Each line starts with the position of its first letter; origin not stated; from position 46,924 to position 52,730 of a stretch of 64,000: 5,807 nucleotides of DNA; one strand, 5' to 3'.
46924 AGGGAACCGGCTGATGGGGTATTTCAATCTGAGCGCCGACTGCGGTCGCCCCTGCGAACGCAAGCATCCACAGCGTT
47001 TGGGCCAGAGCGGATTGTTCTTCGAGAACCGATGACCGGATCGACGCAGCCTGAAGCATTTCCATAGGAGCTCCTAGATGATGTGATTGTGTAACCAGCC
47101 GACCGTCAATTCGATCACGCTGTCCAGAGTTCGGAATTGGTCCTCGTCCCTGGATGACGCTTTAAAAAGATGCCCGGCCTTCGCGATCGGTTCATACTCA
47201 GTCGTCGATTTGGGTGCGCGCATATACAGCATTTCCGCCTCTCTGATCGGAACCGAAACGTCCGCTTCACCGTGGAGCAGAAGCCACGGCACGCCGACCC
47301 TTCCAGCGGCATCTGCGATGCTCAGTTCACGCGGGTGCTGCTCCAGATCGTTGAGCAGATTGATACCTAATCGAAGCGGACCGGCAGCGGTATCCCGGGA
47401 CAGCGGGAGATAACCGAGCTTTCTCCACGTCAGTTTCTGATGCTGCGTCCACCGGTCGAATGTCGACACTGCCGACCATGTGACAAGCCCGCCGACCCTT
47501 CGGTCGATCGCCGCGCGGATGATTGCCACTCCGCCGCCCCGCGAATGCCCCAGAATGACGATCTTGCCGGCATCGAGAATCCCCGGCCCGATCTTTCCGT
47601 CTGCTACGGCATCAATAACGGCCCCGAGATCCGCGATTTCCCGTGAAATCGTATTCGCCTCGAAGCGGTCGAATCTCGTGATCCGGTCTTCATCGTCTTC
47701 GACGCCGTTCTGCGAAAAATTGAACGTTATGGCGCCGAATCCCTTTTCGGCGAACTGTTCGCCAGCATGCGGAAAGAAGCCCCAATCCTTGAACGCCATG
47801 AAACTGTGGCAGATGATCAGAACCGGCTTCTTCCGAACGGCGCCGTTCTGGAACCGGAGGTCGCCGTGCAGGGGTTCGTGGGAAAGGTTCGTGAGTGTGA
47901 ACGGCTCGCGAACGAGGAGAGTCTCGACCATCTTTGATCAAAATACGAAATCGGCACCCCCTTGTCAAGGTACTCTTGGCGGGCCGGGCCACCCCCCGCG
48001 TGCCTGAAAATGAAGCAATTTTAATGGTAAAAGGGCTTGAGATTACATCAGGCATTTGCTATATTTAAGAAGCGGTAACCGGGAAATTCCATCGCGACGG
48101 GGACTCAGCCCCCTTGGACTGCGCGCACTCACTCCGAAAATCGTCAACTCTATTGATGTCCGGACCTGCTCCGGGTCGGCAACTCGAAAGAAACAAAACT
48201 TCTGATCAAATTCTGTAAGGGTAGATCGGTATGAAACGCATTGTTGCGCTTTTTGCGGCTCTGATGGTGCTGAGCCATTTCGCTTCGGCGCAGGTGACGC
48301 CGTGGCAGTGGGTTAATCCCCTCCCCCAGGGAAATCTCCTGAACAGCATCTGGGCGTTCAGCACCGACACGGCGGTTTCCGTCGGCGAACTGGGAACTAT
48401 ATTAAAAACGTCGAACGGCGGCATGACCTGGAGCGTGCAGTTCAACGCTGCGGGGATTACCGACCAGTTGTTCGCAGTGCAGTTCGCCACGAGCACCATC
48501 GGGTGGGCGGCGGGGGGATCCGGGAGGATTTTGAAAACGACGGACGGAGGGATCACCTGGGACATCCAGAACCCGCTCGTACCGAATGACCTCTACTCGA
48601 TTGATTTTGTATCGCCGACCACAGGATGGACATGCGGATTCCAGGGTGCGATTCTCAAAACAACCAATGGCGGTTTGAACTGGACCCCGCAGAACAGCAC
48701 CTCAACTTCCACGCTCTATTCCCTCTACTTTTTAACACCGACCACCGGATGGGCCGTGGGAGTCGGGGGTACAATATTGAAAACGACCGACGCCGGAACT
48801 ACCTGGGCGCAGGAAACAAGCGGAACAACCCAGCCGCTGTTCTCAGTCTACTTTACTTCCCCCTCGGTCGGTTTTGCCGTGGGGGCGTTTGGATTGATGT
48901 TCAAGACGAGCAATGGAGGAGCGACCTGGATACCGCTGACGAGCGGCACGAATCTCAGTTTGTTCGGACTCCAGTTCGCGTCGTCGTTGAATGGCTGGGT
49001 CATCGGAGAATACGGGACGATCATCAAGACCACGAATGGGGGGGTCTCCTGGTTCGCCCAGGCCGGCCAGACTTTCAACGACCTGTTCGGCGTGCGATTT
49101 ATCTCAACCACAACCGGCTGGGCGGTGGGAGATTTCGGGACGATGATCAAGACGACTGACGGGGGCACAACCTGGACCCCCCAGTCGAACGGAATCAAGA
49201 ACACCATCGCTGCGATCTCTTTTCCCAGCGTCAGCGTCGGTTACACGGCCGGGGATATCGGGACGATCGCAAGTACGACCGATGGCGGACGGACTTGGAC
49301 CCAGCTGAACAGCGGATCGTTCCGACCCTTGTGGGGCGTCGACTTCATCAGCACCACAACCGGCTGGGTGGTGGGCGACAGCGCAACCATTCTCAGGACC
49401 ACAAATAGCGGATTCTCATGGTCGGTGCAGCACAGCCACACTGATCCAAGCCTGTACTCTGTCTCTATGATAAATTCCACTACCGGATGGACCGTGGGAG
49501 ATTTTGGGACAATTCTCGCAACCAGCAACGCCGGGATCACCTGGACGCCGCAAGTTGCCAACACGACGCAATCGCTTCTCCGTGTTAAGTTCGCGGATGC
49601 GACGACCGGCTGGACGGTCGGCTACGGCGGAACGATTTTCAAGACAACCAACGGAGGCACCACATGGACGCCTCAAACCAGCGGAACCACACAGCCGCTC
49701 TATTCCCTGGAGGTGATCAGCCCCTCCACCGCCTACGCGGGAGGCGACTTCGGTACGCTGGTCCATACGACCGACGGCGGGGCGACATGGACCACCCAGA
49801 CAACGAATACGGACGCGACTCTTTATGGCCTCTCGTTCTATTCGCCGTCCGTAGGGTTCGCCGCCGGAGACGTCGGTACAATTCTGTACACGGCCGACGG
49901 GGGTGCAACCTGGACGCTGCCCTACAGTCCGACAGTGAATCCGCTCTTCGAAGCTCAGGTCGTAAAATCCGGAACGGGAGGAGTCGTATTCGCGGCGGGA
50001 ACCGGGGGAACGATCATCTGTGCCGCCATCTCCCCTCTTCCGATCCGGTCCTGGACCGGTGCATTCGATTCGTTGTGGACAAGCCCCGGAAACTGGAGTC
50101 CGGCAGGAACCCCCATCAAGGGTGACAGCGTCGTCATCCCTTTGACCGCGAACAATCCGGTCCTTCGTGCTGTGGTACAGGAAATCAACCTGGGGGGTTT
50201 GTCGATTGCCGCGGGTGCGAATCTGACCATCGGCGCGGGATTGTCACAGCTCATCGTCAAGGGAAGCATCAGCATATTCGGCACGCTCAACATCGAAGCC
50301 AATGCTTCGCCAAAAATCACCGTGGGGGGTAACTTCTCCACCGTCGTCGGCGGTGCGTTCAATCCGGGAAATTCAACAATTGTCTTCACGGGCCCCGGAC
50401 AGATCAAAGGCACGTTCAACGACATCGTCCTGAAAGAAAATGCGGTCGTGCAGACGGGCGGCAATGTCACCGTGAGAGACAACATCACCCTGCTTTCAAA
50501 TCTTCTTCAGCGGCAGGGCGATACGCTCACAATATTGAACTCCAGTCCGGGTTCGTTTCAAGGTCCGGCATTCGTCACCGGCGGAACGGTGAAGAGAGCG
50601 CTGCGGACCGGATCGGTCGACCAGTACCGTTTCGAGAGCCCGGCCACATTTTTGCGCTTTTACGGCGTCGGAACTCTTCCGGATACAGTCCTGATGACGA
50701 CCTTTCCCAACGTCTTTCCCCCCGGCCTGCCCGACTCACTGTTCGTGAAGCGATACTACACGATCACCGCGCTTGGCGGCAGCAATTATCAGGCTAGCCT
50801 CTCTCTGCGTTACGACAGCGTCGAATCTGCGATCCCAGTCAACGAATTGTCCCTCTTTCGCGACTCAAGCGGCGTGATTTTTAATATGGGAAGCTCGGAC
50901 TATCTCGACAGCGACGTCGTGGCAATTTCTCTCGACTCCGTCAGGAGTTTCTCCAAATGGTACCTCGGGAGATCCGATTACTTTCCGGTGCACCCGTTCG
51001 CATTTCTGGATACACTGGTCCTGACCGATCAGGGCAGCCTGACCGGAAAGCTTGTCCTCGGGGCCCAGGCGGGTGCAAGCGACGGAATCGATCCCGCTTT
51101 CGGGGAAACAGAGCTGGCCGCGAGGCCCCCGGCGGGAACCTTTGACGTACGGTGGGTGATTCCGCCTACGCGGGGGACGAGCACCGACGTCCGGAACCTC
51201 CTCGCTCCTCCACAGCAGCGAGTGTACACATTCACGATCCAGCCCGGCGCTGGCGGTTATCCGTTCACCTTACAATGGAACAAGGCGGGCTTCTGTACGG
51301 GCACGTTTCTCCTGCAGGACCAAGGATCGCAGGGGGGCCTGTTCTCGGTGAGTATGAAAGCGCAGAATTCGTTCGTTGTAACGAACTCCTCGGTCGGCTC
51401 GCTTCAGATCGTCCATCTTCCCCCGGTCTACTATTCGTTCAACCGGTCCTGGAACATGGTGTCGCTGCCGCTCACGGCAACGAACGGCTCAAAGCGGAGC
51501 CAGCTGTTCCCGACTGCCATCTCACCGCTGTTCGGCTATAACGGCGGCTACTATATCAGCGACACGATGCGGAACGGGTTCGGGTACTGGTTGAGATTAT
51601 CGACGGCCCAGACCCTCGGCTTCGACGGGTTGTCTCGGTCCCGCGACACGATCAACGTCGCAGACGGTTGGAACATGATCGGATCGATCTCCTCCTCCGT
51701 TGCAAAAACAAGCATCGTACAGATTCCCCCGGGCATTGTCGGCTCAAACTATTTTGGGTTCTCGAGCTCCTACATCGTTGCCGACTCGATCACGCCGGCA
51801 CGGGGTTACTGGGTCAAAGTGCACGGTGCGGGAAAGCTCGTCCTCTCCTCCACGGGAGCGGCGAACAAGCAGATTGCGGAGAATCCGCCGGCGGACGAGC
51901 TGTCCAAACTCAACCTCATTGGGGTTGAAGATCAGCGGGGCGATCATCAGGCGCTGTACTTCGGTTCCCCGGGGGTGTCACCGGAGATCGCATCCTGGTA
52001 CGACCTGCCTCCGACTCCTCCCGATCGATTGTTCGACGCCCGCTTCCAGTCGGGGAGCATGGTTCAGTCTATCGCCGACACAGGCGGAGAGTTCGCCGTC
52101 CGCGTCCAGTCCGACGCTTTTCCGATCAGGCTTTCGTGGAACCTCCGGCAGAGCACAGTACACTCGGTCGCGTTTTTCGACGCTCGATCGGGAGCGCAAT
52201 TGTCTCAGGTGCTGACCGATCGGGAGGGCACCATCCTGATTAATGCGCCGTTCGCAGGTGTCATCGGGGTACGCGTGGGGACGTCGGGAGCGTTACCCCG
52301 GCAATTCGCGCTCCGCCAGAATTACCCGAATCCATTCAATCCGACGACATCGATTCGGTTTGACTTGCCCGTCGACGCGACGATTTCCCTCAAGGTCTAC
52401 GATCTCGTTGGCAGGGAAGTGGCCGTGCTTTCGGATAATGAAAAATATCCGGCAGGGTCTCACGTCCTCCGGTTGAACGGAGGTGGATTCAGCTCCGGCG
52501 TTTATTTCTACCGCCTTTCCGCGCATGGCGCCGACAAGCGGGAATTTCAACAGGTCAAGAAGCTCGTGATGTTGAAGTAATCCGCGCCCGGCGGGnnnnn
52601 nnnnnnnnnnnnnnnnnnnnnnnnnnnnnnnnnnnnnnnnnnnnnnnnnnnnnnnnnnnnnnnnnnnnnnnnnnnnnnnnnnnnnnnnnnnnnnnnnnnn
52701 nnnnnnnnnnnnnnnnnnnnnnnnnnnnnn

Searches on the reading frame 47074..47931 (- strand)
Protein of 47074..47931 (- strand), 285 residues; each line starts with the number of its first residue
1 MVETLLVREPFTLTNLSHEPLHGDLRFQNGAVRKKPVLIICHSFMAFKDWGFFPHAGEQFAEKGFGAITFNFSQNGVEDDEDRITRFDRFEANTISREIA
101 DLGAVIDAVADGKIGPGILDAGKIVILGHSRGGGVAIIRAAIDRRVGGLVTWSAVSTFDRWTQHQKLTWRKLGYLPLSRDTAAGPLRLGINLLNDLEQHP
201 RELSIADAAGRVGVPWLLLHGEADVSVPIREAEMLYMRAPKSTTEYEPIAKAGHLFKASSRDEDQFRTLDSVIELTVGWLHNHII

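Call 35: search_protein_families(library=ncbifam, proteins=[window:47074-47931:-], max_evalue=0.00001)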
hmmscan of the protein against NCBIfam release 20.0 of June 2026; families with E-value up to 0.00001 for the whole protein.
window:47074-47931:- (285 aa): 1 family
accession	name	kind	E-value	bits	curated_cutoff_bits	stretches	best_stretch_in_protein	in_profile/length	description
NF047920.1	lactonase_UilS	equivalog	4.4e-10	39.7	400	1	31-151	20-127/285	UilS family quorum-quenching N-acyl-homoserine lactonase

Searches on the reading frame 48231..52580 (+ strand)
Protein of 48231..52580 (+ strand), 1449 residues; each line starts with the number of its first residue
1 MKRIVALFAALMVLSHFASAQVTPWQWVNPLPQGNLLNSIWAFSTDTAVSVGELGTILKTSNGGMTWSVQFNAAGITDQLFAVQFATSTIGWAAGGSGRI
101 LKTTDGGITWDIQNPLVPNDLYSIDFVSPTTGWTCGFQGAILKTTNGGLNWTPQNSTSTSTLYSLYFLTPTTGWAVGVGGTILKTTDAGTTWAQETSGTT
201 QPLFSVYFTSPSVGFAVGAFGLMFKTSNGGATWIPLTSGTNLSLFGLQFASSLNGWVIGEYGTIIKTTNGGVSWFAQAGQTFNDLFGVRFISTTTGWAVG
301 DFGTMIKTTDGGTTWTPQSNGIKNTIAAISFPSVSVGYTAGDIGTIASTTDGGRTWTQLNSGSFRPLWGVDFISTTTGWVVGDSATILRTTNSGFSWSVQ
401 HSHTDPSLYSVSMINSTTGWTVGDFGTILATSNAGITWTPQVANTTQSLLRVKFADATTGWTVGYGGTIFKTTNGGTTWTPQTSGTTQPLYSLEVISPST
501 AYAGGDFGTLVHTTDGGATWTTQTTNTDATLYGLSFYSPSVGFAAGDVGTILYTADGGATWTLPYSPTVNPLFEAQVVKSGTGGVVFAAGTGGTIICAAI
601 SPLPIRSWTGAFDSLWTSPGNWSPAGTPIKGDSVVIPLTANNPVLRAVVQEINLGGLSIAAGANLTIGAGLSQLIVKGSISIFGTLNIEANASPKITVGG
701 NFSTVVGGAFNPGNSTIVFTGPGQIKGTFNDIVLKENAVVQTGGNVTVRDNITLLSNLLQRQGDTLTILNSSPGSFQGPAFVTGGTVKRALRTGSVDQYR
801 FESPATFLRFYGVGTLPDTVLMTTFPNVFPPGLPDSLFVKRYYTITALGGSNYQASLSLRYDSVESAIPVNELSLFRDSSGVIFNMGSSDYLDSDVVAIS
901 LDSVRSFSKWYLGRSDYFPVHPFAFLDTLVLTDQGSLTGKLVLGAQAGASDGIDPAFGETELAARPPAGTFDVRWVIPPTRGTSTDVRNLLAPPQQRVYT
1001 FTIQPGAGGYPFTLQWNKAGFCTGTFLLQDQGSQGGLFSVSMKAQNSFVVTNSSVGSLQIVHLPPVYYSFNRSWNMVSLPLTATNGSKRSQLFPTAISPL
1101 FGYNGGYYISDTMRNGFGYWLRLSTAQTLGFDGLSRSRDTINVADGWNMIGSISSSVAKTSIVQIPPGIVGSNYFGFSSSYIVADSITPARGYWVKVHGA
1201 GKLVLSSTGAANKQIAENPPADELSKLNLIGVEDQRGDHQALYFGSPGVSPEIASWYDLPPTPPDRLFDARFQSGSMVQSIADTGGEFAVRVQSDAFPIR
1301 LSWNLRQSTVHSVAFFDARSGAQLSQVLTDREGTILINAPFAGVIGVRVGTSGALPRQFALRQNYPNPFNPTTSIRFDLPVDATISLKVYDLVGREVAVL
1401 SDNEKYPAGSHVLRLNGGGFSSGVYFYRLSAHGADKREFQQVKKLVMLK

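Call 59: search_protein_families(library=pfam, proteins=[window:48231-52580:+], max_evalue=0.001)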
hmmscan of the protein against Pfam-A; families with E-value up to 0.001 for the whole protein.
window:48231-52580:+ (1449 aa): 3 families
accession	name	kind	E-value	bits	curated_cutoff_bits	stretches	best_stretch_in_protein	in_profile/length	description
PF14870.12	PSII_BNR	-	1e-52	179.7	27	9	438-521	9-95/303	Photosynthesis system II assembly factor YCF48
PF02012.26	BNR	-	3.9e-09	35.6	27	0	553-562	2-11/12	BNR/Asp-box repeat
PF18962.6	Por_Secre_tail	-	4.3e-06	27.4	27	1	1365-1433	2-66/75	Secretion system C-terminal sorting domain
